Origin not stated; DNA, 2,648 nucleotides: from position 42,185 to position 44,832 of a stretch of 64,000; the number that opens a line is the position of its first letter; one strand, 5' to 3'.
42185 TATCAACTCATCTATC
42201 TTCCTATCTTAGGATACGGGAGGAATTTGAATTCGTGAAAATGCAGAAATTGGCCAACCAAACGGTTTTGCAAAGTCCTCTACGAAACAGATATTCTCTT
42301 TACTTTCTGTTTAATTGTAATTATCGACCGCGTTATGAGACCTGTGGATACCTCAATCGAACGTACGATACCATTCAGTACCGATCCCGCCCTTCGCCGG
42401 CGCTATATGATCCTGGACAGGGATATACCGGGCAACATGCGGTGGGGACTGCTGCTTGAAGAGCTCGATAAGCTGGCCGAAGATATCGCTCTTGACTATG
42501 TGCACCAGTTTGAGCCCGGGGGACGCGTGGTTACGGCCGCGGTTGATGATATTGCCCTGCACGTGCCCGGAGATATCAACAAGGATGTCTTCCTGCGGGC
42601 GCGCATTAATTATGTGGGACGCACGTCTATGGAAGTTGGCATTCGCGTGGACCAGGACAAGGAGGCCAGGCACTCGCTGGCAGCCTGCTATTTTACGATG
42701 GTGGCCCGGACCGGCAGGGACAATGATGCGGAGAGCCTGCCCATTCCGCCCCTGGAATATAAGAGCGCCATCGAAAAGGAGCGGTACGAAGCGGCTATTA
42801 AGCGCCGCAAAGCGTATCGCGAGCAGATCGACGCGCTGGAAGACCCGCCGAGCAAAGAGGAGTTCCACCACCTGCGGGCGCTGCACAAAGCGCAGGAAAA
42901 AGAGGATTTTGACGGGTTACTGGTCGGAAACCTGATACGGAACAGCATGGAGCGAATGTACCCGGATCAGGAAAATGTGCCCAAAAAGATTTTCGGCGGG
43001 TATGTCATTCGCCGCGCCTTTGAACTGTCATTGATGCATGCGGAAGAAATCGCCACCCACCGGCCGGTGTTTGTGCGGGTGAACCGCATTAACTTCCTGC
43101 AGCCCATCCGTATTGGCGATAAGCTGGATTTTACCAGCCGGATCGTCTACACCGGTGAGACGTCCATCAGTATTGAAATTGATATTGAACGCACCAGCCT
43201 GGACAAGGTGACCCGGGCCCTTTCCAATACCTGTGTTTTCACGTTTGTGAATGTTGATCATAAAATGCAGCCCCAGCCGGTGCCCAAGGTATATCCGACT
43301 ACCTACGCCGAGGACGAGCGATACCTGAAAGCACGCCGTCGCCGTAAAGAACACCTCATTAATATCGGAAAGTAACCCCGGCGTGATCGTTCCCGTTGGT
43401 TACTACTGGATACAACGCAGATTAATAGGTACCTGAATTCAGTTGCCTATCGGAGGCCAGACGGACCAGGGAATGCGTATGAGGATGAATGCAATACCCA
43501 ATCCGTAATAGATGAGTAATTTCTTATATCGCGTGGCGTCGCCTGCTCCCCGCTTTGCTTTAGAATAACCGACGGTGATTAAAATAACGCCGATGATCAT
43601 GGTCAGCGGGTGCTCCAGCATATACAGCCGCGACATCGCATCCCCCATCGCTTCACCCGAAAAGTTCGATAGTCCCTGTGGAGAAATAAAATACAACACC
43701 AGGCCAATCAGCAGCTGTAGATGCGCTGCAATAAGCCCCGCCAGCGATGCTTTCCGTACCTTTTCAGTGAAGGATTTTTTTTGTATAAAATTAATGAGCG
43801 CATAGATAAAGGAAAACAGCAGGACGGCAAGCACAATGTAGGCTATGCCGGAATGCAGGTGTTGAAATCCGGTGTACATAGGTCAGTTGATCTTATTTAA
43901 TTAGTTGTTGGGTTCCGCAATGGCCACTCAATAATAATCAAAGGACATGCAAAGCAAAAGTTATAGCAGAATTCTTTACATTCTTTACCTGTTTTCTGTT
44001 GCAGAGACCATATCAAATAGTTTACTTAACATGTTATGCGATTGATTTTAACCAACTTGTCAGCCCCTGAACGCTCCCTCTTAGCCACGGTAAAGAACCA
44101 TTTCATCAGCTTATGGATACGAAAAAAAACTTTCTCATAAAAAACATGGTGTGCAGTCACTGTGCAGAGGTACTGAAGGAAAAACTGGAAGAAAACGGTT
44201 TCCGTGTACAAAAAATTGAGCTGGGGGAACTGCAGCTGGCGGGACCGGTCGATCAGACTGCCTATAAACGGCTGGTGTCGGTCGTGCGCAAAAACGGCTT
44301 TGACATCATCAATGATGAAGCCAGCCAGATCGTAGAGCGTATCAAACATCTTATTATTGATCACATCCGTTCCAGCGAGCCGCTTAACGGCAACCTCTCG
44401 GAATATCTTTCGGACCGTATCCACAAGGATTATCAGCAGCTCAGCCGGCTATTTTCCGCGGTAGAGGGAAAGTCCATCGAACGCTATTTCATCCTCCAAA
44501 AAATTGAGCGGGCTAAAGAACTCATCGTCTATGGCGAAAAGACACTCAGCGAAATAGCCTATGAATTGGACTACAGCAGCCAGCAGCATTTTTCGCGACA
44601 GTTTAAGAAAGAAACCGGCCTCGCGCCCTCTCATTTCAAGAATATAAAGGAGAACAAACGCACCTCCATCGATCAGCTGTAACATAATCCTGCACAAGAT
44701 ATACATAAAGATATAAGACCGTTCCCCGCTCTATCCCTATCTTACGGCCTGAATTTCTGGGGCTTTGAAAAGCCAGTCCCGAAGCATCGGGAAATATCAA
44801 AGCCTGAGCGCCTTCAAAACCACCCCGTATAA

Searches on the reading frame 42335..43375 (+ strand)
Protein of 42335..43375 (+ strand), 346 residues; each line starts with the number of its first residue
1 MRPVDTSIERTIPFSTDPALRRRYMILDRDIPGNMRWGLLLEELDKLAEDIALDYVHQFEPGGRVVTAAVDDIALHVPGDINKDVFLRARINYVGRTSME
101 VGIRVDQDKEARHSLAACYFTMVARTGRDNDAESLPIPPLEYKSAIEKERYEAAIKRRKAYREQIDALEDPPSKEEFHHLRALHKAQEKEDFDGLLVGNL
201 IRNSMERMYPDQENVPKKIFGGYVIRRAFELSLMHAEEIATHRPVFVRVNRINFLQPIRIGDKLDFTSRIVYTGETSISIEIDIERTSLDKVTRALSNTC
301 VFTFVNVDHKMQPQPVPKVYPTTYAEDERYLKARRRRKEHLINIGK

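Call 12: search_protein_families(library=pfam, proteins=[window:42335-43375:+])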
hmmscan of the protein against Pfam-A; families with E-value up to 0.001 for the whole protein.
window:42335-43375:+ (346 aa): 2 families
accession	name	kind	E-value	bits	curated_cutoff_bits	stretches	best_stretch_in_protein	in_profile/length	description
PF03061.28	4HBT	-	1.4e-16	61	20.6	2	235-287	20-73/79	Thioesterase superfamily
PF13279.12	4HBT_2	-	4.9e-06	27.4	25.5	1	227-318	27-116/122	Thioesterase-like superfamily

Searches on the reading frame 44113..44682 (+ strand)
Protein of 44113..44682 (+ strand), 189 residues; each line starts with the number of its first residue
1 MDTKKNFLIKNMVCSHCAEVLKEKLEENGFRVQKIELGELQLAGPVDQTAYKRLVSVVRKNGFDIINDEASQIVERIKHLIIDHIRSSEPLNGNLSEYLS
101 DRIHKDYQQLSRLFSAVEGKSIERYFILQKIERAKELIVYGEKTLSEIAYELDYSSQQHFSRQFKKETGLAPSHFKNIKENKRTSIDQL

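Call 12: search_protein_families(library=pfam, proteins=[window:44113-44682:+])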
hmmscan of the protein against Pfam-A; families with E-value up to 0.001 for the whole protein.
window:44113-44682:+ (189 aa): 2 families
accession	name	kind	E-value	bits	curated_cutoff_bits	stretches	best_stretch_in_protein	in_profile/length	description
PF12833.13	HTH_18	-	1e-17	64.6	33.6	1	99-176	1-78/80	Helix-turn-helix domain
PF00165.29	HTH_AraC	-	5.1e-11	42.9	26.6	1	142-173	8-38/42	Bacterial regulatory helix-turn-helix proteins, AraC family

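Call 14: search_protein_families(library=ncbifam, proteins=[window:44113-44682:+], max_evalue=0.01)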
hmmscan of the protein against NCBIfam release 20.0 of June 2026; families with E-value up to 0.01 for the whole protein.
window:44113-44682:+ (189 aa): 29 families (the best 25 are shown)
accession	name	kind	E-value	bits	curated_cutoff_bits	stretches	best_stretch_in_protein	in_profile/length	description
TIGR04094.1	adjacent_YSIRK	equivalog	1.1e-12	47.6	200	1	99-176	307-383/383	YSIRK-targeted surface antigen transcriptional regulator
NF007860.0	PRK10572.1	equivalog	2.1e-12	46.5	208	1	97-183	203-289/292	arabinose operon transcriptional regulator AraC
NF047455.1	TF_Staph_AryK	equivalog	3.2e-10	38.9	850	1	94-184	175-264/759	transcriptional regulator AryK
NF007243.0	PRK09685.1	equivalog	1.8e-09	37.4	199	1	69-177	195-300/303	transcriptional regulator FeaR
TIGR02297.1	HpaA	equivalog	2.8e-09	36.6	274.65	1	72-176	186-285/287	4-hydroxyphenylacetate catabolism regulatory protein HpaA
NF049932.1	TranspRegBtr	equivalog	3.5e-09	35.7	900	1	73-178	165-265/531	bacillibactin transport transcriptional regulator Btr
NF049968.1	QhpR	equivalog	3.7e-08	32.9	250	1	119-176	227-284/284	AraC-like transcriptional regulator QhpR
NF010026.0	PRK13501.1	equivalog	6.6e-08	32.1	363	1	107-178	206-277/290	HTH-type transcriptional activator RhaR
NF006902.0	PRK09393.1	equivalog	1.5e-07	31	425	1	80-178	224-321/327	transcriptional regulator FtrA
NF007584.0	PRK10219.1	equivalog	1.7e-07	31.5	174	1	106-177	34-105/107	superoxide response transcriptional regulator SoxS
NF012144.2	ramA_TF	equivalog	1.8e-07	31.5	180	1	108-177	36-105/108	RamA family antibiotic efflux transcriptional regulator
NF010028.0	PRK13503.1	equivalog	2.8e-07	30.2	288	1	97-178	191-272/278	HTH-type transcriptional activator RhaS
NF010025.2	PRK13500.1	equivalog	9.8e-07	28.6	525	1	49-180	150-279/282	HTH-type transcriptional activator RhaR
NF047788.1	TransRegPocR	equivalog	1.3e-06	27.9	500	1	101-181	213-293/296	transcriptional regulator PocR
NF052371.1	TransRegGbdRPseu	equivalog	1.8e-06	27.3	480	1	107-182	255-330/365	choline metabolism transcriptional regulator GbdR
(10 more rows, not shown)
